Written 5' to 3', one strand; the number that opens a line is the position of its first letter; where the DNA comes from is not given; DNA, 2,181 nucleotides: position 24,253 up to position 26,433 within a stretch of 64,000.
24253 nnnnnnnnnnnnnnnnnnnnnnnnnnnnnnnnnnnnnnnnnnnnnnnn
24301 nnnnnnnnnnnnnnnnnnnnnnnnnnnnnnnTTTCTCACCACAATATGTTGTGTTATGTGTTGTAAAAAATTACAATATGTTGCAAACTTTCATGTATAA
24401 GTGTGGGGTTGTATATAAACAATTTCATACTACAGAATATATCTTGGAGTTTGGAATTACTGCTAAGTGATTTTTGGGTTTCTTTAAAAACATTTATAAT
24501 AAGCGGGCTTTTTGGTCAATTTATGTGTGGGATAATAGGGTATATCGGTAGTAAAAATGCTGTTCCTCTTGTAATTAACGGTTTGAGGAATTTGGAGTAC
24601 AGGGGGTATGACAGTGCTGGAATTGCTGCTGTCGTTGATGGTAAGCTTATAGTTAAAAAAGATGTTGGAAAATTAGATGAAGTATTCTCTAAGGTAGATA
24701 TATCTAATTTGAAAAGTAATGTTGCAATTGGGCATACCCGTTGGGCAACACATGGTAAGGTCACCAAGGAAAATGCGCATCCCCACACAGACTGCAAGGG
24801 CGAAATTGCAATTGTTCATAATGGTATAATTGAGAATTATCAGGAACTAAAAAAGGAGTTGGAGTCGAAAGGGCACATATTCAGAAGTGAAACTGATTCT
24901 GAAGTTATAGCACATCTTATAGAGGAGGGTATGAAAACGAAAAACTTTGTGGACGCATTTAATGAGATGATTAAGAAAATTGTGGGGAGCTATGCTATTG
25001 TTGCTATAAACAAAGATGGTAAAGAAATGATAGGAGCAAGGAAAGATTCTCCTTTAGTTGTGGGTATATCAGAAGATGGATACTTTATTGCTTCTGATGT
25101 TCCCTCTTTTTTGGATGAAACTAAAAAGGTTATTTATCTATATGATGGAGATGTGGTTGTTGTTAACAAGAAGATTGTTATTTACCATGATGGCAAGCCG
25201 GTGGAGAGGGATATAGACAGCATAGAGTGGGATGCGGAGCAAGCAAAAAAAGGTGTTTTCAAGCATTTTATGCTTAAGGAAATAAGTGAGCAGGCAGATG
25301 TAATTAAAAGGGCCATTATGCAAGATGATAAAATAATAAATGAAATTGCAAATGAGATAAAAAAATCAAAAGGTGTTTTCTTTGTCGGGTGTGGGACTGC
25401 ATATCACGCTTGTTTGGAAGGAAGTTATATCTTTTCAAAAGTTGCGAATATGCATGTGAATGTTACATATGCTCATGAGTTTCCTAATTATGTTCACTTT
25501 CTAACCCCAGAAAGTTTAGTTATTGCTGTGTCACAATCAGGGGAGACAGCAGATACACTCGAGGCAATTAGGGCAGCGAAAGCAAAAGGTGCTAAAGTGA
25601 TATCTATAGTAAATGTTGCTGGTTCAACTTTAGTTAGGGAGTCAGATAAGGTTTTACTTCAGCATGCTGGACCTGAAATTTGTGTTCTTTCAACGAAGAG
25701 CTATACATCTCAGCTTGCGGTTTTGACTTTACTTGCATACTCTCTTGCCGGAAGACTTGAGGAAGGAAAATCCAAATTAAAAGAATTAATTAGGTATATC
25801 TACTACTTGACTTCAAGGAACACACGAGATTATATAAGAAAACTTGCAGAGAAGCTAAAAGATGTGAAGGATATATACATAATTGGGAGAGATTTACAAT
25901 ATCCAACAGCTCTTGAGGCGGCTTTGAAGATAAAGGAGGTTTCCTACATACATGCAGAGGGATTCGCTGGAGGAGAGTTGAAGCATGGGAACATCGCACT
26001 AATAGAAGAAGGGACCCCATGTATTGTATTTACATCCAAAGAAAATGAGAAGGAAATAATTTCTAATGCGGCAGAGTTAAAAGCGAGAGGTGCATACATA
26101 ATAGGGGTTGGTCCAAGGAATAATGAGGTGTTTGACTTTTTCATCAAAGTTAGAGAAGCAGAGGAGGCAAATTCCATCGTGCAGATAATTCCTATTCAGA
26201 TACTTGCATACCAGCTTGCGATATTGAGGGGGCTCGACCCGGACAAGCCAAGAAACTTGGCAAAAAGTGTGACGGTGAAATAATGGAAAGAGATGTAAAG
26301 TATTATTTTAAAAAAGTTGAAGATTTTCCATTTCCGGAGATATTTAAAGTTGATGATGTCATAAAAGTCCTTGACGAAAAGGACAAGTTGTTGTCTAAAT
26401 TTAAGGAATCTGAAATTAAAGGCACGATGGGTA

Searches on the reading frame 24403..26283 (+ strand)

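Call 40: search_protein_families(library=pfam, proteins=[window:24403-26283:+], max_evalue=0.001)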
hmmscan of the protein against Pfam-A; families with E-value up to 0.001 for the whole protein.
window:24403-26283:+ (626 aa): 5 families
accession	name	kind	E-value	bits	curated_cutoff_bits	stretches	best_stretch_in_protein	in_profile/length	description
PF01380.27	SIS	-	1.2e-52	177.6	25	2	319-445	2-129/131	SIS domain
PF13522.11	GATase_6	-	6e-22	78.5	27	1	104-231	9-129/130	Glutamine amidotransferase domain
PF13537.11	GATase_7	-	1e-18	67.9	25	1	120-237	8-122/123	Glutamine amidotransferase domain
PF13230.11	GATase_4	-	4.9e-06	26.1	23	1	102-178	68-142/272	Glutamine amidotransferases class-II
PF13580.11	SIS_2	-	1.2e-05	25.9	27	1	347-403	82-137/138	SIS domain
